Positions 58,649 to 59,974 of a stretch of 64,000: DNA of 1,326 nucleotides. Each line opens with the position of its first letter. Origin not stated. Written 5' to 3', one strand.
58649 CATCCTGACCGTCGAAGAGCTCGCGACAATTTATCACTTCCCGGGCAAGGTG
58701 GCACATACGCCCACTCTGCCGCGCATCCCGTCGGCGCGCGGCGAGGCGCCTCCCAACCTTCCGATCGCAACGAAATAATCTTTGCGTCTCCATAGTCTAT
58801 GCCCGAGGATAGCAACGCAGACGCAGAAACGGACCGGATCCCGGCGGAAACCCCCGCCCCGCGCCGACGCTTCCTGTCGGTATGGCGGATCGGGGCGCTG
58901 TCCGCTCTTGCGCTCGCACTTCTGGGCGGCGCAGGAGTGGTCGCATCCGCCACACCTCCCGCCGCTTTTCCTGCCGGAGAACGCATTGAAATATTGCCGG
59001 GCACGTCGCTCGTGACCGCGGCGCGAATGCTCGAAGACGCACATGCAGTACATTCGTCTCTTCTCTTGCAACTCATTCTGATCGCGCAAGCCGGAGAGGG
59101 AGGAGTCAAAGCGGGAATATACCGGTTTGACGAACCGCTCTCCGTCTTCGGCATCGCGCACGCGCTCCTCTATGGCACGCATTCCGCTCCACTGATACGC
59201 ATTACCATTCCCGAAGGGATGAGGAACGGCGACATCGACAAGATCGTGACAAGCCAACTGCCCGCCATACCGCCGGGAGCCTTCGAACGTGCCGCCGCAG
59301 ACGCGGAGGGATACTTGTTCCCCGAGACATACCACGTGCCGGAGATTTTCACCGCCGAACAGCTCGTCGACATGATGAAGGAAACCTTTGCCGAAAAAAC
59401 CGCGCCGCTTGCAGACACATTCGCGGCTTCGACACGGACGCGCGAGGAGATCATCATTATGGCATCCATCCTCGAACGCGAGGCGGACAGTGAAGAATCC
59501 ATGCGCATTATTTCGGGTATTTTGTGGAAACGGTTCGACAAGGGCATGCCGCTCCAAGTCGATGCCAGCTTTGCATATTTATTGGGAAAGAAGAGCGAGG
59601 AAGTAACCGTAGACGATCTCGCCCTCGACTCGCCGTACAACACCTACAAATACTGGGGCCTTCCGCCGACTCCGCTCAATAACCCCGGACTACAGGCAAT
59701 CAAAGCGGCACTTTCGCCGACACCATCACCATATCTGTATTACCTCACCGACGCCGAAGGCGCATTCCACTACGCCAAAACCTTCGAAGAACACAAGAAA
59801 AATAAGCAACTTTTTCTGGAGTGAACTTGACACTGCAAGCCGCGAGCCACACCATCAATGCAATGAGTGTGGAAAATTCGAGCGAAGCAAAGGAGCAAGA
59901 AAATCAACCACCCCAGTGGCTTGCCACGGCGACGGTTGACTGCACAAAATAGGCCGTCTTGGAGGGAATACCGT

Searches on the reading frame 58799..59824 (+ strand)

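Call 76: search_protein_families(library=pfam, proteins=[window:58799-59824:+], max_evalue=0.001)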
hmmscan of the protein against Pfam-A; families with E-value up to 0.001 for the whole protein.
window:58799-59824:+ (341 aa): 1 family
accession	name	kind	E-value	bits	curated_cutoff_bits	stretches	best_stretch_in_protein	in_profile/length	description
PF02618.21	YceG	-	4.4e-67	226.9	32.4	1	63-337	1-274/275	YceG-like family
